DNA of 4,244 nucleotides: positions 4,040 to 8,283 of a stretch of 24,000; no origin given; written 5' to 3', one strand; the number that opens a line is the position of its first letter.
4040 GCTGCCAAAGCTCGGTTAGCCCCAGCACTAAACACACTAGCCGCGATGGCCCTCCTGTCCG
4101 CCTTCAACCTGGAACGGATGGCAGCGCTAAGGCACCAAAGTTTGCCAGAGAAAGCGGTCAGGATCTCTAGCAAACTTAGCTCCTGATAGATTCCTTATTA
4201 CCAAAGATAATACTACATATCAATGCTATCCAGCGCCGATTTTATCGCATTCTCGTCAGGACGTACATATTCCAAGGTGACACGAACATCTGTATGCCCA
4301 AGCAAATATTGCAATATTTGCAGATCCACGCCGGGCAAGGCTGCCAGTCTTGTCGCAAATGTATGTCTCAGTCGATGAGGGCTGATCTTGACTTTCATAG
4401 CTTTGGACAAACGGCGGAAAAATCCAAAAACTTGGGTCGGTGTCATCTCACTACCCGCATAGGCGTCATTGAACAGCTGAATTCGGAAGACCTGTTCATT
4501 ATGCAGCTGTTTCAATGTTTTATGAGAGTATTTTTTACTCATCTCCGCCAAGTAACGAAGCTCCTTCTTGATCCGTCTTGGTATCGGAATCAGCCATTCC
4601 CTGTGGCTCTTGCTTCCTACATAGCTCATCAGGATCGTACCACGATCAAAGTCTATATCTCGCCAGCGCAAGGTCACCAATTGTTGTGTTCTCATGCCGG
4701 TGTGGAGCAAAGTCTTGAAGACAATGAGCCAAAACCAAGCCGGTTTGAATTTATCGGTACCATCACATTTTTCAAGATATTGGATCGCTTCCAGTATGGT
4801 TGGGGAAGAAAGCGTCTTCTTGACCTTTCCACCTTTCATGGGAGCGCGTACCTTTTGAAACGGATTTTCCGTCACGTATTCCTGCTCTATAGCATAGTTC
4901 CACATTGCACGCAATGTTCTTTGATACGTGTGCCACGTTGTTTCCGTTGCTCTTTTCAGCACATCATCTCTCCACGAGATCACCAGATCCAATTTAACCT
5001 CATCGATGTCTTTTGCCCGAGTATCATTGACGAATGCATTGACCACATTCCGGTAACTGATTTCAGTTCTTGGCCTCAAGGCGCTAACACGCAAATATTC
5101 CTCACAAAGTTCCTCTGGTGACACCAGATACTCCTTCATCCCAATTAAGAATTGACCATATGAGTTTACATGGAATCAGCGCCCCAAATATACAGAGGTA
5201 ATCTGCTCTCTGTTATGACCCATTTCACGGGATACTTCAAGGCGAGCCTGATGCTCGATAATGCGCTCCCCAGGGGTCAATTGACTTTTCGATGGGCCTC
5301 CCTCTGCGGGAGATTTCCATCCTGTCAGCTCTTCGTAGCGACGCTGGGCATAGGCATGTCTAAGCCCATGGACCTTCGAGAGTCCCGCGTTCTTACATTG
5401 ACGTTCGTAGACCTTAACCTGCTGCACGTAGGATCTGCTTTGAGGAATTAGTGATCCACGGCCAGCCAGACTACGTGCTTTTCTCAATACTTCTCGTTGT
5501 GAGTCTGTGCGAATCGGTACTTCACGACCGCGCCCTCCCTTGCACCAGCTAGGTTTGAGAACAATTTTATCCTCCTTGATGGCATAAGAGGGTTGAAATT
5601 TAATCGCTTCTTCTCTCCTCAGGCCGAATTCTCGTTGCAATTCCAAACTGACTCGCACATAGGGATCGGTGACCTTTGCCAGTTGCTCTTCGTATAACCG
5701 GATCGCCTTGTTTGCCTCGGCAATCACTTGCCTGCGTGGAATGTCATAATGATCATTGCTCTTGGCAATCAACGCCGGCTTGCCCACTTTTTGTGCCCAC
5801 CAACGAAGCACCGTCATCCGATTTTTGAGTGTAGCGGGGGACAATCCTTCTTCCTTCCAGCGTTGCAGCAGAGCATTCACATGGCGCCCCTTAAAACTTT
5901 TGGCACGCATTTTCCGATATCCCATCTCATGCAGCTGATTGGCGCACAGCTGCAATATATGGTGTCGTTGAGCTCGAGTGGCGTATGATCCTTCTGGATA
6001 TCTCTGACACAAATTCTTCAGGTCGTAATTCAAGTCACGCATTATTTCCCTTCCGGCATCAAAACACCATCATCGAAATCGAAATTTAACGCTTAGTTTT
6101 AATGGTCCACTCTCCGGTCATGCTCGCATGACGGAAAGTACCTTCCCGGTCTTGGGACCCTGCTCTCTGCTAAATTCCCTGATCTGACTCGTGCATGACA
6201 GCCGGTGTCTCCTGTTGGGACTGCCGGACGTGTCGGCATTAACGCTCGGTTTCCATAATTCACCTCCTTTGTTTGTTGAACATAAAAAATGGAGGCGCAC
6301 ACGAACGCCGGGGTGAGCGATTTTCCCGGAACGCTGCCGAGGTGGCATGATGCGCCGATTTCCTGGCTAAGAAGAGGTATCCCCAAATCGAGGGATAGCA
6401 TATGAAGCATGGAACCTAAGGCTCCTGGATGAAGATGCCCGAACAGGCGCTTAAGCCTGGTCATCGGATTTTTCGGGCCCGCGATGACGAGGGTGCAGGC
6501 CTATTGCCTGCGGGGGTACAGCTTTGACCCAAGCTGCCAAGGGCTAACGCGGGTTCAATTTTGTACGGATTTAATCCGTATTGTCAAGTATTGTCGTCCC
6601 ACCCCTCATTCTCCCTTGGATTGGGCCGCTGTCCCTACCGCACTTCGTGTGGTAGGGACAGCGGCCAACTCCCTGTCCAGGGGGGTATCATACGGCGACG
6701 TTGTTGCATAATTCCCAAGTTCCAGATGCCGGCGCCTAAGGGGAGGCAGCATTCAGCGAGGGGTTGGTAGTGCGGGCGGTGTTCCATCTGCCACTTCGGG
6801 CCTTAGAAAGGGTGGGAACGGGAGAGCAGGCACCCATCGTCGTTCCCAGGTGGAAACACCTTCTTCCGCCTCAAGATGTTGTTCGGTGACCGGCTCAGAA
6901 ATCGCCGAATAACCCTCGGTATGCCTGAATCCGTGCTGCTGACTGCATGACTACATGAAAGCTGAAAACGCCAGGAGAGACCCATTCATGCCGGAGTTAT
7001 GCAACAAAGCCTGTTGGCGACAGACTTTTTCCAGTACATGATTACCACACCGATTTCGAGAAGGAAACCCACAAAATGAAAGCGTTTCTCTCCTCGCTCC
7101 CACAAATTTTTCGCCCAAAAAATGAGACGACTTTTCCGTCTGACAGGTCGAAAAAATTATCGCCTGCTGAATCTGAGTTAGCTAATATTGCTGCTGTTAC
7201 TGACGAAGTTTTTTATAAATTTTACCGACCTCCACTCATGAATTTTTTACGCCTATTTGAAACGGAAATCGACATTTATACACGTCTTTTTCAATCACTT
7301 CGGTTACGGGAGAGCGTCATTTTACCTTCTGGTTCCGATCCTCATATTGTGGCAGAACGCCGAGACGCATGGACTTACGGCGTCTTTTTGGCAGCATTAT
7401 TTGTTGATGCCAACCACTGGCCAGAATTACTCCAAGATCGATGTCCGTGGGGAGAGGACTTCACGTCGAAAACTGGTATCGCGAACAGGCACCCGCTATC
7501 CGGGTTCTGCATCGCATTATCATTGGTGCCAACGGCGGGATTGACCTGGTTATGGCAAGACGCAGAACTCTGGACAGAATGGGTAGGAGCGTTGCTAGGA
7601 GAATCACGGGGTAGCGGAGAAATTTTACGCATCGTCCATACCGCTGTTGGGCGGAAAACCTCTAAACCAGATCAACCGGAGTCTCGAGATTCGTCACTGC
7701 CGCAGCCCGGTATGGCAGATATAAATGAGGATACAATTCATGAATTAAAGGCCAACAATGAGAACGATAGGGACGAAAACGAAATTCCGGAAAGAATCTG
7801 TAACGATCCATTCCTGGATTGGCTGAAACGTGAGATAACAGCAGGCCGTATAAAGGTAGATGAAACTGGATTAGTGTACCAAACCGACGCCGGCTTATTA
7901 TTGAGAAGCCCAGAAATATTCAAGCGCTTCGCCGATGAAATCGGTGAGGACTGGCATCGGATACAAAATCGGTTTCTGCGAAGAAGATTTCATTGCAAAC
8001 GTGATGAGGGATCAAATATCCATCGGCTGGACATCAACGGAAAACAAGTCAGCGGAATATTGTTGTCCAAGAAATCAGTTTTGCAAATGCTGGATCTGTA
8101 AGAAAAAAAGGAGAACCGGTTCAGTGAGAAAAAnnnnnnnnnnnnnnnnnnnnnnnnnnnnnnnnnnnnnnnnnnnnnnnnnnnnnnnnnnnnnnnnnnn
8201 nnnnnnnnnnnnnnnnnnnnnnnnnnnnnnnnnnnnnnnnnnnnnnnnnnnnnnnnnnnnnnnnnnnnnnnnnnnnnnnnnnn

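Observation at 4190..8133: AT-rich, non-canonical integration/processing module at the end of a GC-rich ICE: mosaic end replacement or nested mobilizable element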

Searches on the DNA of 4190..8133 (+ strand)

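Call 8: search_dna_similar(query=window:4190-8133:+, collection=plasmids, mode=distant, max_rows=25)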
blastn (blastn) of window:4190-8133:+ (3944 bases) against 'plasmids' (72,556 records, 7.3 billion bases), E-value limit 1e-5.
Records with a match: 1; places in all: 2; records where one place covers at least 80% of the query: 0.
Best place of each record, by identity: 60-80% 1.
By first word of the organism name: Pleionea 1.
By predicted mobility (MOB-suite, as given by PLSDB): non-mobilizable 1.
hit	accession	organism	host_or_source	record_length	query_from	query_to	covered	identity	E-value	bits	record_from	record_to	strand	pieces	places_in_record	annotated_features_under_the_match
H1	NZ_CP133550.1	Pleionea sp. HL-JVS1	cell culture,stomach of juvenile ...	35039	1104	1478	10%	65.4%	1e-6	65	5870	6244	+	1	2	phage integrase N-terminal domain-containing protein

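Call 88: search_dna_similar(query=L098:3412-10972:+, collection=ecoli_genomes, mode=near, max_rows=12)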
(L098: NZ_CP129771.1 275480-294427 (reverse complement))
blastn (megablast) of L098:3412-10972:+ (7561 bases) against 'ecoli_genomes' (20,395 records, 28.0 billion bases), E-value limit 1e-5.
No match.

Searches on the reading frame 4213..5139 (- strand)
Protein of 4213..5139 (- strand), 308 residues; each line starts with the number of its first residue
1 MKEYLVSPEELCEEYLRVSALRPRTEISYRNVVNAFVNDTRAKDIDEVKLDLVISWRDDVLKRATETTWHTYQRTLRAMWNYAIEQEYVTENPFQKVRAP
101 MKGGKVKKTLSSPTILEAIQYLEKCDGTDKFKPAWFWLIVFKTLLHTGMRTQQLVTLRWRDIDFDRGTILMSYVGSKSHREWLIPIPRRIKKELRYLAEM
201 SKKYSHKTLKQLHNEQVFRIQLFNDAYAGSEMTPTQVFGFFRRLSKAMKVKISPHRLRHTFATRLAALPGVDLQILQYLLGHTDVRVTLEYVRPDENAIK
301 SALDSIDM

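Call 3: search_protein_families(library=pfam, proteins=[window:4213-5139:-], max_evalue=0.01)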
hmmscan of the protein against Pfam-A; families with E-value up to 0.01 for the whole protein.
window:4213-5139:- (308 aa): 3 families
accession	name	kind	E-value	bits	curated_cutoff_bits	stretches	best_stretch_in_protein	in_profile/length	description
PF00589.27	Phage_integrase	-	6.2e-26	91.6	27.1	1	139-296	26-170/172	Phage integrase family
PF13102.12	Phage_int_SAM_5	-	3.8e-07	30.8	22.3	1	29-97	28-96/98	Phage integrase SAM-like domain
PF22022.2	Phage_int_M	-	0.0042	17.7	27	1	38-98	34-94/96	Phage integrase central domain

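Call 5: search_protein_families(library=ncbifam, proteins=[window:4213-5139:-], max_evalue=0.01)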
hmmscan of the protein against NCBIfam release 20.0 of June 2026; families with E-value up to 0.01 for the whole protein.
window:4213-5139:- (308 aa): 13 families
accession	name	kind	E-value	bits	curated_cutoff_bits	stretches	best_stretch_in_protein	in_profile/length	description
NF040815.2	recomb_XerA_Arch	equivalog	2.6e-30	105.9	220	1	14-301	5-261/263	site-specific tyrosine recombinase/integron integrase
TIGR02225.1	recomb_XerD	equivalog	6.5e-28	97.9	329.6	1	19-302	11-282/290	site-specific tyrosine recombinase XerD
TIGR02224.1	recomb_XerC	equivalog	1.9e-26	93.1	335.15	1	19-302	11-285/295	tyrosine recombinase XerC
NF001399.0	PRK00283.1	subfamily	3.8e-26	92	279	1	24-298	25-287/300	tyrosine recombinase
TIGR02249.1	integrase_gron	subfamily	5.6e-18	65.4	265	2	13-213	6-192/315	integron integrase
NF003462.0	PRK05084.1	equivalog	4.3e-17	61.9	267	1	143-306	203-356/360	tyrosine recombinase XerS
NF002331.0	PRK01287.1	subfamily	2.5e-11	43.1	371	1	65-293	96-311/365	site-specific tyrosine recombinase XerC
NF011946.0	PRK15417.1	equivalog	7.5e-11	41.8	435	2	250-293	271-314/337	integron integrase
NF041502.1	integrase_1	equivalog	2.5e-07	29.8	350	1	249-298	316-364/484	site-specific integrase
NF007371.0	PRK09871.1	subfamily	8.9e-06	25.4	222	1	229-293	108-173/198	tyrosine-type DNA invertase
NF007370.0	PRK09870.1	subfamily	4e-05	23.3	221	1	247-292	133-177/200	tyrosine-type DNA invertase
NF047926.1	integrase_GmtZ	equivalog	0.0001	20.5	600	1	238-304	414-480/784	gamma-mobile-trio integrase GmtZ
NF040693.1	recomb_GmtY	equivalog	0.0029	16.9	340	1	220-303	381-441/441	gamma-mobile-trio recombinase GmtY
